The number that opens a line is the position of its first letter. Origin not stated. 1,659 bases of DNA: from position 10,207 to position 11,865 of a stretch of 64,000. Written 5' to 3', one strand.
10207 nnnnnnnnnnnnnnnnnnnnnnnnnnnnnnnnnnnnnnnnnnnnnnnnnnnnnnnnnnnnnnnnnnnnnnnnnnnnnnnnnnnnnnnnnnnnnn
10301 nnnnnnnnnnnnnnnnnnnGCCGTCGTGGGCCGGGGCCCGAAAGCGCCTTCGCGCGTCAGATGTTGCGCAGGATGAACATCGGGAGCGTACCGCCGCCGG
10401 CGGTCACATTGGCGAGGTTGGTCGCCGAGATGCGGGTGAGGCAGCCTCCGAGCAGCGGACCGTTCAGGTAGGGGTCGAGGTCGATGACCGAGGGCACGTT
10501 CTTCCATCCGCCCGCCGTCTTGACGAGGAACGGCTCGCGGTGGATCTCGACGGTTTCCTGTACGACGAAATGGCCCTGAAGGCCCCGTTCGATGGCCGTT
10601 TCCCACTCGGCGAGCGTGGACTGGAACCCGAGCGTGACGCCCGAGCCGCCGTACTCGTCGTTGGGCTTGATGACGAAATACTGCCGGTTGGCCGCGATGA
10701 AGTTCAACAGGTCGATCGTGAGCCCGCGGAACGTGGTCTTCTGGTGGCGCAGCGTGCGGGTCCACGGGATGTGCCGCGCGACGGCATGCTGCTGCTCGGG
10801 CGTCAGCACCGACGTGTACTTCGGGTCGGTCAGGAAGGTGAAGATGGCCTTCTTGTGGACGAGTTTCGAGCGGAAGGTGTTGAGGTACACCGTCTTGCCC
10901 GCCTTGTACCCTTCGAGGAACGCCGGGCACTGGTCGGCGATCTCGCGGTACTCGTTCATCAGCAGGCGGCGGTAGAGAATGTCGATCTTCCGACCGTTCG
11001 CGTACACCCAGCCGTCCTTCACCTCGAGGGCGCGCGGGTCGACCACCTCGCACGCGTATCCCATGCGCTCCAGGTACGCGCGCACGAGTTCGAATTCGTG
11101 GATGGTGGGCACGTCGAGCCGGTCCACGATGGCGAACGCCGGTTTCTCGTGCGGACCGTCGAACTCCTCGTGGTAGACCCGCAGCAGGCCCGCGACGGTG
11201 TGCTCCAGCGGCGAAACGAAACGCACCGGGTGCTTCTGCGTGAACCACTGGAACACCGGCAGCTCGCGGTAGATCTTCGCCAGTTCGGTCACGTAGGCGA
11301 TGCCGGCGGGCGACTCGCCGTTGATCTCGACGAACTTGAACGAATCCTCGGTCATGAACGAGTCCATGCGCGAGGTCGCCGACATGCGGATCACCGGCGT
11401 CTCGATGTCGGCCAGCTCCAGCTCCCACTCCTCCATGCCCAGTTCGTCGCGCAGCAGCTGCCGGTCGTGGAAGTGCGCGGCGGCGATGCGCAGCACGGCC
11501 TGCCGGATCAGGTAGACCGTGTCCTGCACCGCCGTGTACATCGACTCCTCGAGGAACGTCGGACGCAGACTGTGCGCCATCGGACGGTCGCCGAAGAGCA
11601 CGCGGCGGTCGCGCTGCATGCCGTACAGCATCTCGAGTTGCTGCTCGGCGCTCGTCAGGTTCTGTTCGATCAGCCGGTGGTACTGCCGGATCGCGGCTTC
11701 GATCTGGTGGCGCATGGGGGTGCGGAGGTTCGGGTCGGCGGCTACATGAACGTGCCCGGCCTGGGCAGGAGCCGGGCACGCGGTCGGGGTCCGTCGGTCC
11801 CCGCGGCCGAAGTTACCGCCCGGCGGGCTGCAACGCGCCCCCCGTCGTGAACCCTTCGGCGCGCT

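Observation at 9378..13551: Esterase / ATP-grasp / ATP-grasp / GATase operon: candidate small-peptide or amide-ligation system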

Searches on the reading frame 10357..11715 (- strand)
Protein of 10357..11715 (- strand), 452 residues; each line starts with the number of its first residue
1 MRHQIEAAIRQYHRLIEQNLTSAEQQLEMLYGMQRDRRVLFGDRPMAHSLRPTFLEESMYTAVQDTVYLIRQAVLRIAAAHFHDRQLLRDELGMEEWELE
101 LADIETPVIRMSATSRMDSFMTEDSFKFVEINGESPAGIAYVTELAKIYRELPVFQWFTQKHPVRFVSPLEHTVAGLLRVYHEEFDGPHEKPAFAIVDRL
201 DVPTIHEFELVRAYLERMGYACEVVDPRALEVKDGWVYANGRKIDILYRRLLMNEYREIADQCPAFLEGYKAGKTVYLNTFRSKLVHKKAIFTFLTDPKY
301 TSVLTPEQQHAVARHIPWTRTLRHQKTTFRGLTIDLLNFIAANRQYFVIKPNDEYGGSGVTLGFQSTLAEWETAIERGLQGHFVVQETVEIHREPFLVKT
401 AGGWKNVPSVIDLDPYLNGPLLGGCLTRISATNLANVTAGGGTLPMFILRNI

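Call 3: search_protein_families(library=pfam, proteins=[window:10357-11715:-], max_evalue=0.01)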
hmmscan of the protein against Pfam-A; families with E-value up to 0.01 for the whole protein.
window:10357-11715:- (452 aa): 2 families
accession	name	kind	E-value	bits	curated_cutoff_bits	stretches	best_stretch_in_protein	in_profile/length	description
PF14403.11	CP_ATPgrasp_2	-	6.2e-08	32.4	32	1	102-428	58-372/374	Circularly permuted ATP-grasp type 2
PF04174.18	CP_ATPgrasp_1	-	9.1e-06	25.3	23.1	1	122-377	79-321/332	A circularly permuted ATPgrasp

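Call 4: search_protein_families(library=ncbifam, proteins=[window:10357-11715:-], max_evalue=0.01)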
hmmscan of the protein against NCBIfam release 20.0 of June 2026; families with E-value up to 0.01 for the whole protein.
window:10357-11715:- (452 aa): 0 families

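Call 5: find_homologous_proteins(query=window:10357-11715:-, max_evalue=0.00001)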
Query window:10357-11715:- (452 aa): 3805 proteins with E <= 0.00001 among 8000 candidates; the best 120 are listed.
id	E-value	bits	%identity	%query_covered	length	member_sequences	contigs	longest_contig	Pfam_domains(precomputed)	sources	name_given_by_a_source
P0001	0.0e+0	1038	100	100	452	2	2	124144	PF14403.12,PF04174.19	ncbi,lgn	-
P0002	6.6e-271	917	87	100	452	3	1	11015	PF14403.12,PF04174.19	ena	-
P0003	1.3e-224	764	74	100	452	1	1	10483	PF14403.12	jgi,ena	-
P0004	8.1e-224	762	72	100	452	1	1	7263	-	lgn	-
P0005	2.4e-221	753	74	100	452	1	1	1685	-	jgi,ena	-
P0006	3.5e-221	753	73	100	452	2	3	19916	-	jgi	jgi:hypothetical protein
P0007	8.2e-221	752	72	100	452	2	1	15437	PF14403.12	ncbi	-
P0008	1.4e-220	751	72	100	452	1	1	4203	-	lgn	-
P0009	2.6e-220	750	72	100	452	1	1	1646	-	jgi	jgi:hypothetical protein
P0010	9.1e-220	748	72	100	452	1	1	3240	-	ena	-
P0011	9.9e-220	748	73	100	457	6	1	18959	PF14403.12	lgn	-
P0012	1.3e-219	748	70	100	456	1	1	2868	-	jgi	jgi:uncharacterized circularly permuted ATP-grasp superfamily protein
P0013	2.2e-219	747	71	100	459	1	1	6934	PF14403.12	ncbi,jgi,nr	ncbi:MAG: hypothetical protein GVY18_02240 [Bacteroidetes bacterium]|jgi:uncharacterized circularly 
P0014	2.8e-219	747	72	100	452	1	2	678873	-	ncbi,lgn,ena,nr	ncbi:MAG: hypothetical protein JJ896_13295 [Rhodothermales bacterium]|nr:hypothetical protein [Rhodo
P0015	2.0e-218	744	71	100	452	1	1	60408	PF14403.12,PF04174.19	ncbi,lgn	-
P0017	9.8e-218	742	70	100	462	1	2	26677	PF14403.12,PF04174.19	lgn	-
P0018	1.6e-217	741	71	100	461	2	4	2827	PF14403.12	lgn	-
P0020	5.5e-217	739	70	98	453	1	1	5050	PF14403.12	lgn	-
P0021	6.3e-216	736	71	100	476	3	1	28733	PF14403.12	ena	-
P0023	1.4e-215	734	71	100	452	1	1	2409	PF14403.12,PF04174.19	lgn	-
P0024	4.2e-215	733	70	100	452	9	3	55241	PF14403.12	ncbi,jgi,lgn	ncbi:MAG: hypothetical protein ACI9W4_001962 [Rhodothermales bacterium]|jgi:hypothetical protein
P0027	2.7e-214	730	70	100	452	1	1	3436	PF14403.12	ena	-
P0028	5.0e-214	729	70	100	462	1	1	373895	PF14403.12,PF04174.19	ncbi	ncbi:MAG: hypothetical protein R2834_06125 [Rhodothermales bacterium]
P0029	7.3e-214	729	70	100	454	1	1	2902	PF14403.12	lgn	-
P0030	1.2e-213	728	69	100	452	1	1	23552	PF14403.12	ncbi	-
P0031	1.6e-213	728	68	99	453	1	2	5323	PF14403.12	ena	-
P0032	1.7e-213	728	69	100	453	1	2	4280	PF14403.12,PF04174.19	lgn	-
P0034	2.3e-213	727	70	100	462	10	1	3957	PF14403.12,PF04174.19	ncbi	-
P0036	1.2e-212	725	69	100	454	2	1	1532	PF14403.12,PF04174.19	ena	-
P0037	2.1e-212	724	69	99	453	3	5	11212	PF14403.12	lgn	-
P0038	2.5e-212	724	68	100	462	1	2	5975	PF14403.12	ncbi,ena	-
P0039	3.6e-212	723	70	100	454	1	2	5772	PF14403.12,PF04174.19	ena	-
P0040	6.4e-212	722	69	100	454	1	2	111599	PF14403.12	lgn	-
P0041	7.6e-212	722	69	100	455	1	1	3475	PF14403.12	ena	-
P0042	1.7e-211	721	69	99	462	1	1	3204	PF14403.12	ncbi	-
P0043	3.2e-211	720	68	100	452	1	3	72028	PF14403.12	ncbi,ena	-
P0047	1.1e-210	718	68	99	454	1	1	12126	PF14403.12,PF04174.19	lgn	-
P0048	1.2e-210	718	70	100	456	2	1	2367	PF14403.12,PF04174.19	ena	-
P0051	2.1e-210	717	69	100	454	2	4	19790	PF14403.12,PF04174.19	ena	-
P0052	3.2e-210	717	68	100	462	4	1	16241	PF14403.12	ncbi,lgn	-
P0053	4.2e-210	716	68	100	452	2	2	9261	PF14403.12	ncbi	-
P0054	4.4e-210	716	69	100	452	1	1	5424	PF14403.12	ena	-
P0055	4.7e-210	716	69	100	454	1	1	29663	PF14403.12,PF04174.19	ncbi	-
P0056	6.4e-210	716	68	100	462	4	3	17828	PF14403.12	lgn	-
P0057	6.6e-210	716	69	99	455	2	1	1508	PF14403.12,PF04174.19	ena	-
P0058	7.0e-210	716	69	100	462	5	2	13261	PF14403.12,PF04174.19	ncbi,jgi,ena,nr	ncbi:MAG TPA: circularly permuted type 2 ATP-grasp protein [Rhodothermales bacterium]|nr:circularly 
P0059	1.5e-209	715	68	100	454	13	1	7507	PF14403.12,PF04174.19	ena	-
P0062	6.8e-209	712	67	100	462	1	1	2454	PF14403.12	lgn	-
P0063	7.1e-209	712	68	99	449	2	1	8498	PF14403.12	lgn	-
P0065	7.5e-209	712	69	100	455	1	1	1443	PF14403.12,PF04174.19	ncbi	-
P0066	1.3e-208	711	67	100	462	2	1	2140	PF14403.12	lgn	-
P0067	2.4e-208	711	68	100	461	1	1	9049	PF14403.12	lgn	-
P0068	4.4e-208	710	67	98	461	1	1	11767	PF14403.12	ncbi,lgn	-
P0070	7.2e-208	709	67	100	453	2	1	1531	PF14403.12,PF04174.19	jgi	jgi:uncharacterized circularly permuted ATP-grasp superfamily protein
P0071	1.1e-207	708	67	100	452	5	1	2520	PF14403.12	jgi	-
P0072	2.3e-207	707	68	100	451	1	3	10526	PF14403.12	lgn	-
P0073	2.4e-207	707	68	100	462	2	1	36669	PF14403.12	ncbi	ncbi:MAG: hypothetical protein AAF564_08670 [Bacteroidota bacterium]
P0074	2.4e-207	707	66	100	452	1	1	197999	PF14403.12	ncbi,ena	-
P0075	2.6e-207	707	70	96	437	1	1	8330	PF14403.12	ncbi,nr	ncbi:MAG: hypothetical protein KJO98_09405 [Rhodothermia bacterium]|nr:hypothetical protein [Rhodoth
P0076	3.2e-207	707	67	100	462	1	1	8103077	PF14403.12,PF04174.19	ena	-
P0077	3.5e-207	707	68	100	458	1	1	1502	PF14403.12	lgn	-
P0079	4.1e-207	707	67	99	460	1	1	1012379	PF14403.12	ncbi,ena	-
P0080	5.5e-207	706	67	100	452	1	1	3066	PF14403.12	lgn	-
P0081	6.6e-207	706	69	98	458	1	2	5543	PF14403.12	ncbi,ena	-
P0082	9.2e-207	705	67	100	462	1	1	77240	PF14403.12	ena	-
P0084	1.2e-206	705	67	100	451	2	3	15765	PF14403.12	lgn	-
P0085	2.8e-206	704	68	100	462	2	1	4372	PF14403.12,PF04174.19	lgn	-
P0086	3.0e-206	704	67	100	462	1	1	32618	PF14403.12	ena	-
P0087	4.5e-206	703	69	98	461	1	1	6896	PF14403.12,PF04174.19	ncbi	-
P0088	5.8e-206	703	68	100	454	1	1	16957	PF14403.12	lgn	-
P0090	6.9e-206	702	66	100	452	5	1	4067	PF14403.12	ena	-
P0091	7.0e-206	702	67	100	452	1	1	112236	PF14403.12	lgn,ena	-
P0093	2.5e-205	701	68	100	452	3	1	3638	PF14403.12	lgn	-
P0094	3.9e-205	700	67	98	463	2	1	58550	PF14403.12,PF04174.19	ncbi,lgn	ncbi:MAG: circularly permuted type 2 ATP-grasp protein [Bacteroidota bacterium]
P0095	6.0e-205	699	67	100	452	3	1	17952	PF14403.12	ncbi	ncbi:MAG: hypothetical protein AAF730_06565 [Bacteroidota bacterium]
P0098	1.6e-204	698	69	100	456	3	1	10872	PF14403.12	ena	-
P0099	1.8e-204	698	65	100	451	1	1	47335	PF14403.12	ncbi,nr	ncbi:MAG: hypothetical protein HKN43_06870 [Rhodothermales bacterium]|nr:hypothetical protein [Rhodo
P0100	2.0e-204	698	66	100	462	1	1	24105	PF14403.12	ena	-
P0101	4.0e-204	697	67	100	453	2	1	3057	PF14403.12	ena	-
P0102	4.9e-204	696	66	100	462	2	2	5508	PF14403.12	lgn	-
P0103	4.9e-204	696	67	100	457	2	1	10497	PF14403.12,PF04174.19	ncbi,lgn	-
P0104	6.1e-204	696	68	96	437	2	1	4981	-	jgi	jgi:glutathionylspermidine synthase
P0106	1.2e-203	695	67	100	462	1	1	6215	PF14403.12,PF04174.19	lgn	-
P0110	1.7e-203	695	67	100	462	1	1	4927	PF14403.12,PF04174.19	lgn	-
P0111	1.9e-203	694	66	100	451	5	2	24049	PF14403.12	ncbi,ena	-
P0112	2.1e-203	694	67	98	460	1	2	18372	PF14403.12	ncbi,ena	-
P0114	6.8e-203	693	65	100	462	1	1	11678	PF14403.12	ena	-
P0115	6.9e-203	693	65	100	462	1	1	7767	PF14403.12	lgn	-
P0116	1.9e-202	691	66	99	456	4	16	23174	PF14403.12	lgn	-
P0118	2.9e-202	691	67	100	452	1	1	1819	PF14403.12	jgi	jgi:uncharacterized circularly permuted ATP-grasp superfamily protein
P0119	3.3e-202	690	66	100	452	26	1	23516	PF14403.12,PF04174.19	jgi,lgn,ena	jgi:uncharacterized circularly permuted ATP-grasp superfamily protein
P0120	4.7e-202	690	65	100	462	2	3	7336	PF14403.12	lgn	-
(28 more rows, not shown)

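Call 9: find_related_loci(query=A1, collection=genome_contigs, flank=8000)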
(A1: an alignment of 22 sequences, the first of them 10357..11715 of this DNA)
Query A1 (452 aa) in genome_contigs; peptide patterns used: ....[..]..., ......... (x = any residue, [..] = any of these).
599 stretches matched a pattern (row limit reached: there are more); 591 encode a relative of the query (tblastn E <= 1e-3); the best 80 are kept; 80 distinct loci.
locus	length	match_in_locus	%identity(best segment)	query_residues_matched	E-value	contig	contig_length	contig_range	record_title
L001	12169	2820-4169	72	1-450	0e+0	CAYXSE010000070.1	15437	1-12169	MAG TPA_asm: uncultured Rhodothermales bacterium isolate SRP215229_co1_23 genome assembly, contig: NODE_2376_length_1543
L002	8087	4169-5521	70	1-451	0e+0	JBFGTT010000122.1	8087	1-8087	MAG: Rhodothermales bacterium isolate Mix_sand05.2021.03.G.12 k141_1284391_length_8087_cov_21.9975, whole genome shotgun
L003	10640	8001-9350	69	1-450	0e+0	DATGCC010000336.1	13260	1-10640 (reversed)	MAG TPA_asm: Rhodothermales bacterium isolate SMAG_U9638 k141_305221, whole genome shotgun sequence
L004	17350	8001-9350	69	1-450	0e+0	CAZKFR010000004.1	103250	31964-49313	MAG TPA_asm: uncultured Rhodothermaceae bacterium isolate SRP162660_co1_314 genome assembly, contig: NODE_15_length_1032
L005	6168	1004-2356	70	1-451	0e+0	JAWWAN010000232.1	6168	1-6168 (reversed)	MAG: Rhodothermales bacterium isolate HN15.bin.4 k141_893304_length_6168_cov_8.6682, whole genome shotgun sequence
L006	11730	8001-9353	68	1-451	0e+0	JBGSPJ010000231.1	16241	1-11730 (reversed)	MAG: Rhodothermales bacterium isolate JTS-AC300 k141_867232, whole genome shotgun sequence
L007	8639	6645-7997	68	1-451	0e+0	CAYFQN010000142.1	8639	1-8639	MAG TPA_asm: uncultured Rhodothermales bacterium isolate ERP107533_co1_159 genome assembly, contig: NODE_9210_length_863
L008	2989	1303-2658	67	1-452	0e+0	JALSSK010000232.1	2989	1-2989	MAG: Rhodothermales bacterium isolate 356-308_metabat2_scaf2bin.048 356-308_scaffold_27692_c1, whole genome shotgun sequ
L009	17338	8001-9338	67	6-451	0e+0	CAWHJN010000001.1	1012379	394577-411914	MAG: Rhodothermales bacterium isolate MFD01721.bin.1.94 genome assembly, contig: contig_28962, whole genome shotgun sequ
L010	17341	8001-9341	67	7-451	0e+0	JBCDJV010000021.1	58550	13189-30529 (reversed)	MAG: Bacteroidota bacterium isolate P01_H01_bin.43 k141_463500_length_58550_cov_28.7448, whole genome shotgun sequence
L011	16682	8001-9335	67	7-451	0e+0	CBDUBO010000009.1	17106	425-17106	MAG TPA_asm: uncultured Rhodothermales bacterium isolate ERR2431955_binner23_Refined_32 genome assembly, contig: ERZ2387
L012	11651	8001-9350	72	1-450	0e+0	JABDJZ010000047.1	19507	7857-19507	MAG: Rhodothermales bacterium isolate SS_bin_36 k127_4177903, whole genome shotgun sequence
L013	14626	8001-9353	63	1-452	0e+0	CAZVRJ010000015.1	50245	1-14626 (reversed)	MAG TPA_asm: uncultured Chitinophagales bacterium isolate SRP319275_co1_21 genome assembly, contig: NODE_476_length_5024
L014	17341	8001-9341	65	3-450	0e+0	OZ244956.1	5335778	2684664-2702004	MAG: Rhodothermales bacterium isolate 15077258-f85a-4161-b90e-b328002e090c genome assembly, chromosome: 1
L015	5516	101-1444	65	5-452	0e+0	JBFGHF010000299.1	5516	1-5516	MAG: Acidobacteriota bacterium isolate Mix_sand02.2020.12.Z.21 k141_2600529_length_5516_cov_7.0000, whole genome shotgun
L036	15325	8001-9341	40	5-449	5e-105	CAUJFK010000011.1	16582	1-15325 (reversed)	MAG: Acidobacteriota bacterium isolate KLAP106 genome assembly, contig: KLAP106_901454, whole genome shotgun sequence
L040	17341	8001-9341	39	4-451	4e-103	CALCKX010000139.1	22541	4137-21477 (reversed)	MAG: uncultured Chloracidobacterium sp. isolate N1_Bin_MAXBIN__140_1 genome assembly, contig: c_000000898701, whole geno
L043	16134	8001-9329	41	8-449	3e-101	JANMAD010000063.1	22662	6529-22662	MAG: Acidobacteriota bacterium isolate OTE_12_metabat_133 OTE_12_k141_715475, whole genome shotgun sequence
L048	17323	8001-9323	37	8-449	3e-99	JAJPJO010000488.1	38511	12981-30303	MAG: Proteobacteria bacterium isolate Centralia_MAG_505 k107_2548780, whole genome shotgun sequence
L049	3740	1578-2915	40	5-449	1e-100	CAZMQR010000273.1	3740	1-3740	MAG TPA_asm: uncultured Chloracidobacterium sp. isolate SRP173033_co3_123 genome assembly, contig: NODE_40826_length_374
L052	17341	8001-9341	38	3-449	2e-98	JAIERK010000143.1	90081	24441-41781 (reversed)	MAG: Candidatus Obscuribacterales bacterium isolate co.spades.METABAT.1kb_095 c_000000444344, whole genome shotgun seque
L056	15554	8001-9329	40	8-449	3e-97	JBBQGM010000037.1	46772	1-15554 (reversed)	MAG: Pyrinomonadales bacterium isolate Co_metawrap_963 Cmw_963_k141_17496345_length_46772_cov_17.9971, whole genome shot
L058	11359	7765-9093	40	8-449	4e-97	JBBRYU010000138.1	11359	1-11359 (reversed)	MAG: Pyrinomonadales bacterium isolate La5_metabat2.163 La5_metabat2.163_K_1871895_L_11359_cov_12.0000, whole genome sho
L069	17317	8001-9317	38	12-449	2e-94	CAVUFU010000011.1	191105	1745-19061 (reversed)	MAG: uncultured Acidobacteriota bacterium isolate MFD02671.bin.1.46 genome assembly, contig: contig_61125, whole genome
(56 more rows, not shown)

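Call 11: search_solved_structures(query=A1, max_evalue=1, show_alignments=1)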
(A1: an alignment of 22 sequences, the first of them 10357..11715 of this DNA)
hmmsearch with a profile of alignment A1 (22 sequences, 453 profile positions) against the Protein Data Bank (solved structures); distinct sequences matched with E-value up to 1: 4.
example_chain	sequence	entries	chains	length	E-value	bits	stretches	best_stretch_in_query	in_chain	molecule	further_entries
3n6x_A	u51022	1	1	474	6.5e-09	38.3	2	328-450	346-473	Putative glutathionylspermidine synthase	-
1edo_A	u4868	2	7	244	0.13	14.3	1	336-411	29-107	BETA-KETO ACYL CARRIER PROTEIN REDUCTASE | KETOACYL REDUCTASE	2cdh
8xzv_P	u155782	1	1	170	0.19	13.7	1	259-298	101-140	Protein PLASTID TRANSCRIPTIONALLY ACTIVE 7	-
9c1e_B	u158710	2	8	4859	0.36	12.8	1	90-196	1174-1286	Ryanodine receptor 3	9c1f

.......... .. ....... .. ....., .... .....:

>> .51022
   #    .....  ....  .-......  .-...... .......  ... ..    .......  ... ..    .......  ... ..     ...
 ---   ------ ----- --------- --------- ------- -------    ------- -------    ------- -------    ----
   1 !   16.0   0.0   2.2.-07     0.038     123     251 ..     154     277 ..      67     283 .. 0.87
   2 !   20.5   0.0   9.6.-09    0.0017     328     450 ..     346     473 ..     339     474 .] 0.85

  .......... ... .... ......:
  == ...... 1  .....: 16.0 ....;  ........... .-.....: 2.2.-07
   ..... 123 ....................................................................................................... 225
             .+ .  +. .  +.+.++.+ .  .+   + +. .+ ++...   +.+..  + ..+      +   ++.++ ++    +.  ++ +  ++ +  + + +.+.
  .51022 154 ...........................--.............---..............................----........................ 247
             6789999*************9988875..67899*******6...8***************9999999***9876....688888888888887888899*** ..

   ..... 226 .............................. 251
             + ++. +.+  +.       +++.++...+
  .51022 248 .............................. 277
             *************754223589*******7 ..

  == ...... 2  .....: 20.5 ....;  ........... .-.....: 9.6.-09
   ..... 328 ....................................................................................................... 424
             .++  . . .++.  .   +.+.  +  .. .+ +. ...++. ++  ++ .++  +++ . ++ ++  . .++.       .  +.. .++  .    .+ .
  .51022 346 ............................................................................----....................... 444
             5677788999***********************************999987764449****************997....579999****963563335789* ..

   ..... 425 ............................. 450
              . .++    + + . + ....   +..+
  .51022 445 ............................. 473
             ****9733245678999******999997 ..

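Call 19: search_protein_families(library=pfam, proteins=[L048:9341-10477:+, L006:10258-11211:+, L049:1154-1552:+, L036:6769-7359:+, L043:9707-10246:+, L058:9133-9471:+, L056:5865-7796:+], max_evalue=0.01)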
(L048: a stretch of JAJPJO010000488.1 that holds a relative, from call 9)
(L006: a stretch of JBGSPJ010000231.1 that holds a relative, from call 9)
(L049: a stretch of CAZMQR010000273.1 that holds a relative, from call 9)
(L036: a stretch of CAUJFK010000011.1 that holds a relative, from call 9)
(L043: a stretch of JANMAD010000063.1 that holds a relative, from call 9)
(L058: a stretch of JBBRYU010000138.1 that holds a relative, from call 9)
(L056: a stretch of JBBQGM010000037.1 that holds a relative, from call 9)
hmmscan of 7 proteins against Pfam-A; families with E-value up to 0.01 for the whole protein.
L048:9341-10477:+ (378 aa): 1 family
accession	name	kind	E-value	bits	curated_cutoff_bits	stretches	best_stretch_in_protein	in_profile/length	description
PF04107.18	GCS2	-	9.8e-59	199.5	21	1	8-286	2-291/291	Glutamate-cysteine ligase family 2(GCS2)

L006:10258-11211:+ (317 aa): 1 family
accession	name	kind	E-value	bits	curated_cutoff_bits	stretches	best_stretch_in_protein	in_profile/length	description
PF00756.26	Esterase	-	1.1e-13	51.9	22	1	26-230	1-189/251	Putative esterase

L049:1154-1552:+ (132 aa): 1 family
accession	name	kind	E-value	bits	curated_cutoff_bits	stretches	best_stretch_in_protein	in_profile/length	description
PF01878.24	EVE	-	1.7e-43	148.5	23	1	2-130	1-145/145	EVE domain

L036:6769-7359:+ (196 aa): 0 families

L043:9707-10246:+ (179 aa): 0 families

L058:9133-9471:+ (112 aa): 1 family
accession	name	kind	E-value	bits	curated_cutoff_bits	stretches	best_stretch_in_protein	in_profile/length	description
PF07238.19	PilZ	-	2.8e-11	44.1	22.5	1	14-108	1-101/102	PilZ domain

L056:5865-7796:+ (643 aa): 3 families
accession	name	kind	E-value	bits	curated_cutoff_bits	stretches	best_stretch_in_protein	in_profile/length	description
PF17820.7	PDZ_6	-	2.6e-19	69.2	27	2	360-404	3-46/54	PDZ domain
PF13180.12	PDZ_2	-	4.8e-12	46.4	27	1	352-414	9-71/80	PDZ domain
PF00595.29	PDZ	-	8.4e-11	42.5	23.2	2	354-398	24-68/81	PDZ domain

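Call 32: predict_structure(alignment_id=A1)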
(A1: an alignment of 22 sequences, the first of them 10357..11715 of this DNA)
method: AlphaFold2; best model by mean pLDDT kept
length: 452 residues; sequences in the alignment: 22
mean_pLDDT: 88.3   pTM: 0.87
mean pLDDT of the five models: 88.3, 84.4, 82.5, 77.6, 75.9
residues with pLDDT >= 90: 266; 70-90: 151; 50-70: 28; < 50: 7
segments of 3 or more residues with pLDDT < 50: 435-440
pLDDT, mean of each block of 10 residues (from residue 1): 79 92 95 93 85 90 91 92 93 92 81 81 88 79 94 96 91 88 90 91 78 95 95 96 92 86 93 88 88 94 97 95 94 96 95 76 93 96 92 86 87 75 74 52 82 71
secondary structure, 60 per line:
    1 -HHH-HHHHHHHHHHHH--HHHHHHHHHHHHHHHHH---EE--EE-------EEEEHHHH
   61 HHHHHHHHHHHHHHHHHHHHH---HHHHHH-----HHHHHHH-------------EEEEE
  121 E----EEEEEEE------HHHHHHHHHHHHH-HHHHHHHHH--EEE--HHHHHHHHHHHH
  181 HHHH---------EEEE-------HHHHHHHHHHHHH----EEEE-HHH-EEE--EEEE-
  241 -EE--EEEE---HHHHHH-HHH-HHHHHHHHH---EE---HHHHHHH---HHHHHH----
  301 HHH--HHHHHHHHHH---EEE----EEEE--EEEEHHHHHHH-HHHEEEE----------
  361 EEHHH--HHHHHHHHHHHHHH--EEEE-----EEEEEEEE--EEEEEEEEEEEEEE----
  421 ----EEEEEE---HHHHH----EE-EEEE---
elements in order: H6-17 H20-36 E53-56 H57-81 H85-90 H96-102 E116-121 E126-132 H139-151 H153-161 E164-166 H169-184 E194-197 H205-217 E222-225 E231-233 E236-239 E246-249 H253-258 H264-272 H281-287 H291-296 H306-315 E319-321 E326-329 E332-335 H336-342 E347-350 H368-381 E384-387 E393-400 E403-416 E425-430 H434-438 E446-449
